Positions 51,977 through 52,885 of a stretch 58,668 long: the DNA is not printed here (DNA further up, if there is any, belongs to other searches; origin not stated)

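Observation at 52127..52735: Histidine-phosphatase (PGAM-like) domain nested inside isoleucyl-tRNA synthetase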

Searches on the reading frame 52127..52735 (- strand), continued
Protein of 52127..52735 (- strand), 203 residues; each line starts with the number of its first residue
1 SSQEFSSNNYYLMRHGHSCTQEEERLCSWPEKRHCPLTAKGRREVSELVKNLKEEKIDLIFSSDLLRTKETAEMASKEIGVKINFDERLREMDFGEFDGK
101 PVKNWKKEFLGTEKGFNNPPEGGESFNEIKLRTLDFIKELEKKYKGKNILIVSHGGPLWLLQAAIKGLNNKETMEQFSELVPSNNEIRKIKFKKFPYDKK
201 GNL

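Call 53: find_encoding_contigs(protein=P0273, flank=7000, max_places=1)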
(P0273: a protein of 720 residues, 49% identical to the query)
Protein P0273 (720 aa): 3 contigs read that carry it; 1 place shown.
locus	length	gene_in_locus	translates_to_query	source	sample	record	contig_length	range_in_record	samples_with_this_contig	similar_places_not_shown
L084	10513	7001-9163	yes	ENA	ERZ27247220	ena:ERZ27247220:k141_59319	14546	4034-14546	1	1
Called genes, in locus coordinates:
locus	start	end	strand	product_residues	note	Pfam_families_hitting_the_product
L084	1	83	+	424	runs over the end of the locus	PF27218:MJ0043_C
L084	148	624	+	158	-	PF01272:GreA_GreB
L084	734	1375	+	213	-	PF07690:MFS_1, PF05977:MFS_3 (weak)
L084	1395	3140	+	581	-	PF14716:HHH_8, PF00633:HHH (faint), PF10391:DNA_pol_lambd_f (faint), PF14520:HHH_5, PF14792:DNA_pol_B_palm (weak), PF14791:DNA_pol_B_thumb, PF02811:PHP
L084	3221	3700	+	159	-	PF00293:NUDIX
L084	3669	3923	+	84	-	PF01035:DNA_binding_1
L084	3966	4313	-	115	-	PF00453:Ribosomal_L20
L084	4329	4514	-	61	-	PF01632:Ribosomal_L35p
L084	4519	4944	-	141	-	PF05198:IF3_N, PF00707:IF3_C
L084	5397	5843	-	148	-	PF01668:SmpB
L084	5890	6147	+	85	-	-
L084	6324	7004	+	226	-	PF00696:AA_kinase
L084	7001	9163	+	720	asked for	PF03485:Arg_tRNA_synt_N, PF00750:tRNA-synt_1d, PF05746:DALR_1, PF00300:His_Phos_1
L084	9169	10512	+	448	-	?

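Call 54: find_encoding_contigs(protein=P0202, flank=6000, max_places=2)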
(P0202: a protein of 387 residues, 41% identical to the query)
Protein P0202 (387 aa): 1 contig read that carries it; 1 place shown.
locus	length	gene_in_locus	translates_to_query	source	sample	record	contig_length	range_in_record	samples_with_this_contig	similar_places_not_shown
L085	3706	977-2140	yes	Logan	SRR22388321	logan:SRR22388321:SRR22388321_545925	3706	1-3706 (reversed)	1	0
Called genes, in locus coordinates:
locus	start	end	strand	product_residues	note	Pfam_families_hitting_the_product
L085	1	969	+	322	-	?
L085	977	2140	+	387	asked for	PF01300:Sua5_yciO_yrdC, PF00300:His_Phos_1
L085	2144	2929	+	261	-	-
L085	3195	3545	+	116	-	PF00072:Response_reg (faint)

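Call 67: find_encoding_contigs(protein=P0165, flank=5000, max_places=2)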
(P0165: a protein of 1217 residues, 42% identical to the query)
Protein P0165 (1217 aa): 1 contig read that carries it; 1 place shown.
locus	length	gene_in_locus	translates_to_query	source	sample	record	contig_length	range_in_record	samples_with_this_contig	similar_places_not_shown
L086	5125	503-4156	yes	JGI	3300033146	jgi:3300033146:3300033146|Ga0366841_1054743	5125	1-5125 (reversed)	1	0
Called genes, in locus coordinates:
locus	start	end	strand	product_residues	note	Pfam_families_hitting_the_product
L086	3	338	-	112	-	?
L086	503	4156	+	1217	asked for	PF00133:tRNA-synt_1, PF09334:tRNA-synt_1g (faint), PF00300:His_Phos_1, PF00133:tRNA-synt_1, PF08264:Anticodon_1, PF19302:DUF5915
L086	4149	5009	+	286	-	PF00892:EamA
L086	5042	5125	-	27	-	?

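Call 68: find_encoding_contigs(protein=P0132, flank=5000, max_places=2)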
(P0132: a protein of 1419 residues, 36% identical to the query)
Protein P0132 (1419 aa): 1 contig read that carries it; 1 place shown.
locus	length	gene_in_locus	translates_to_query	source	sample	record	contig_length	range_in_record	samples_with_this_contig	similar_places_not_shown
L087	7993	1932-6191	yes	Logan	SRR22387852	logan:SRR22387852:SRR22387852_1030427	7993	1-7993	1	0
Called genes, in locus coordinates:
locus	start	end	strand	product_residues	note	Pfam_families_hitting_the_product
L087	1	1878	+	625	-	?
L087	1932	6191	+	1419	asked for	PF00133:tRNA-synt_1, PF09334:tRNA-synt_1g (faint), PF00300:His_Phos_1, PF00133:tRNA-synt_1, PF00300:His_Phos_1, PF08264:Anticodon_1, PF19302:DUF5915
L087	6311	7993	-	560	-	?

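Call 76: predict_structure(alignment_id=A4)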
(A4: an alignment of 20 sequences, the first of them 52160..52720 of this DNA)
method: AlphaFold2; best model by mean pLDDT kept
length: 187 residues; sequences in the alignment: 20
mean_pLDDT: 95.6   pTM: 0.92
mean pLDDT of the five models: 95.6, 95.0, 94.8, 94.2, 94.2
residues with pLDDT >= 90: 178; 70-90: 9; 50-70: 0; < 50: 0
segments of 3 or more residues with pLDDT < 50: none
pLDDT, mean of each block of 10 residues (from residue 1): 95 95 91 98 94 98 98 98 97 95 93 96 98 96 98 97 96 94 90
secondary structure, 60 per line:
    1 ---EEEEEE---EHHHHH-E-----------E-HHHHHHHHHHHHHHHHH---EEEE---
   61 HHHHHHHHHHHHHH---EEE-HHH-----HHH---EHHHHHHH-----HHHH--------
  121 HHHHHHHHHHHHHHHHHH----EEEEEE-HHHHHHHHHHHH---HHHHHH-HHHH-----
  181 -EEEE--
elements in order: E4-9 H14-18 H34-50 E54-57 H61-74 E78-80 H97-103 H109-112 H121-138 E143-148 H150-161 H165-170 H172-175 E182-185

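Call 78: find_homologous_proteins(query=P0202, max_evalue=1e-10)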
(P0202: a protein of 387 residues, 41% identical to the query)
Query P0202 (387 aa): 123 proteins with E <= 1e-10 among 6486 candidates; the best 120 are listed.
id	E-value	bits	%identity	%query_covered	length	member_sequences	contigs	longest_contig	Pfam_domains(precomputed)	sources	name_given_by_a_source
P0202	4.9e-254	860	100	100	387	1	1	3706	PF01300.25,PF00300.28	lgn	-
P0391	1.8e-158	545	65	99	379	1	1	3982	PF01300.25,PF00300.28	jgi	jgi:tRNA threonylcarbamoyl adenosine modification protein (Sua5/YciO/YrdC/YwlC family)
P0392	1.3e-137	477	57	100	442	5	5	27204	PF01300.25,PF00300.28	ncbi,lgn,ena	ncbi:MAG: Sua5/YciO/YrdC/YwlC family protein [Patescibacteria group bacterium]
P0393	9.4e-118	411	52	99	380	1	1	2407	PF01300.25,PF00300.28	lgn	-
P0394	3.9e-57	212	59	45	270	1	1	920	PF01300.25,PF01035.27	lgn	-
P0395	3.1e-56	209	53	48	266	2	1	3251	PF01300.25,PF01035.27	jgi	-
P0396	3.2e-56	209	53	48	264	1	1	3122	PF01300.25,PF01035.27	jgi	-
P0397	3.4e-56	209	57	45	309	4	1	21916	PF01300.25,PF01035.27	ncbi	-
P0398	4.5e-56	209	57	48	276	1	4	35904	PF01300.25,PF01035.27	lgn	-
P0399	6.4e-56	208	55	48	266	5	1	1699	PF01300.25,PF01035.27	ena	-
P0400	1.2e-55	207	53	48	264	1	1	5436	PF01300.25,PF01035.27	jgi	jgi:L-threonylcarbamoyladenylate synthase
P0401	1.7e-55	207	55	45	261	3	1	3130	PF01300.25,PF01035.27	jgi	-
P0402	2.1e-55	206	61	45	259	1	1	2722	PF01300.25,PF01035.27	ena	-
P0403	5.1e-55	205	60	45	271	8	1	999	PF01300.25,PF01035.27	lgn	-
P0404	5.9e-55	205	53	49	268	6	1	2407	PF01300.25,PF01035.27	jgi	jgi:L-threonylcarbamoyladenylate synthase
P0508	5.6e-21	93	40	42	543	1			PF09334.18,PF08264.20,PF00133.29,PF00300.28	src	-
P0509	2.0e-19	88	39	46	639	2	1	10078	PF09334.18,PF00133.29,PF00300.28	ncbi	ncbi:MAG: class I tRNA ligase family protein, partial [Patescibacteria group bacterium]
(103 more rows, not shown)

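Call 79: fold_search(model_id=the predicted structure, library=pdb)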
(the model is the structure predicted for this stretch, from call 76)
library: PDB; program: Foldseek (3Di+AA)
matches with E <= 10: 977; with E <= 0.001: 303
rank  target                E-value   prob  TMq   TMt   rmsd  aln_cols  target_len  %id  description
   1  1h2e                  1.5e-14  1.00  0.78  0.71   2.7       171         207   30  BACILLUS STEAROTHERMOPHILUS PHOE (previously known as yhfr) in complex with phosphate (released 2002-08-12)
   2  1ebb                  7.4e-14  1.00  0.78  0.73   2.8       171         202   30  Bacillus stearothermophilus YhfR (released 2002-02-11)
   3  4ij6_A                7.9e-14  1.00  0.86  0.78   2.4       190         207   22  Crystal Structure of a Novel-type Phosphoserine Phosphatase Mutant (H9A) from <i>Hydrogenobacter thermophilus</i> TK-6 (released 2013-03-20)
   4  9mmh_A                1.2e-13  1.00  0.83  0.77   2.6       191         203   25  HFP (histidine family phosphatase) that catalyzes essential dephosphorylation for riboflavin biosynthesis (released 2025-04-09)
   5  4ij6_B                1.9e-13  1.00  0.81  0.75   2.2       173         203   22  Crystal Structure of a Novel-type Phosphoserine Phosphatase Mutant (H9A) from <i>Hydrogenobacter thermophilus</i> TK-6 (released 2013-03-20)
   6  4ij5_A                4.9e-13  1.00  0.80  0.71   2.4       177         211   23  Crystal Structure of a Novel-type Phosphoserine Phosphatase from <i>Hydrogenobacter thermophilus</i> TK-6 (released 2013-03-20)
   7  6s2q_A                6.7e-13  1.00  0.80  0.70   3.6       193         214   22  Mycobacterial hydrolase 1 (released 2020-07-22)
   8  6s2q_D                8.0e-13  1.00  0.78  0.71   2.8       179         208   24  Mycobacterial hydrolase 1 (released 2020-07-22)
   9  6s2q_C                8.0e-13  1.00  0.81  0.73   3.2       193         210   23  Mycobacterial hydrolase 1 (released 2020-07-22)
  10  4pz9_A                1.0e-12  1.00  0.75  0.67   3.3       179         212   24  The native structure of mycobacterial glucosyl-3-phosphoglycerate phosphatase Rv2419c (released 2014-06-11)
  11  6s2r_A                1.2e-12  1.00  0.78  0.64   3.3       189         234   23  Mycobacterial hydrolase 2 (released 2020-07-15)
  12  4qih_A                1.3e-12  1.00  0.76  0.69   3.5       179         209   23  The structure of mycobacterial glucosyl-3-phosphoglycerate phosphatase Rv2419c complexes with VO3 (released 2014-06-11)
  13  4pz9_B                1.5e-12  1.00  0.75  0.68   3.1       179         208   23  The native structure of mycobacterial glucosyl-3-phosphoglycerate phosphatase Rv2419c (released 2014-06-11)
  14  3dcy                  1.6e-12  1.00  0.75  0.58   3.6       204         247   22  Crystal Structure a TP53-induced glycolysis and apoptosis regulator protein from Homo sapiens. (released 2008-07-15)
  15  4qih_B                1.7e-12  1.00  0.78  0.73   2.9       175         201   24  The structure of mycobacterial glucosyl-3-phosphoglycerate phosphatase Rv2419c complexes with VO3 (released 2014-06-11)
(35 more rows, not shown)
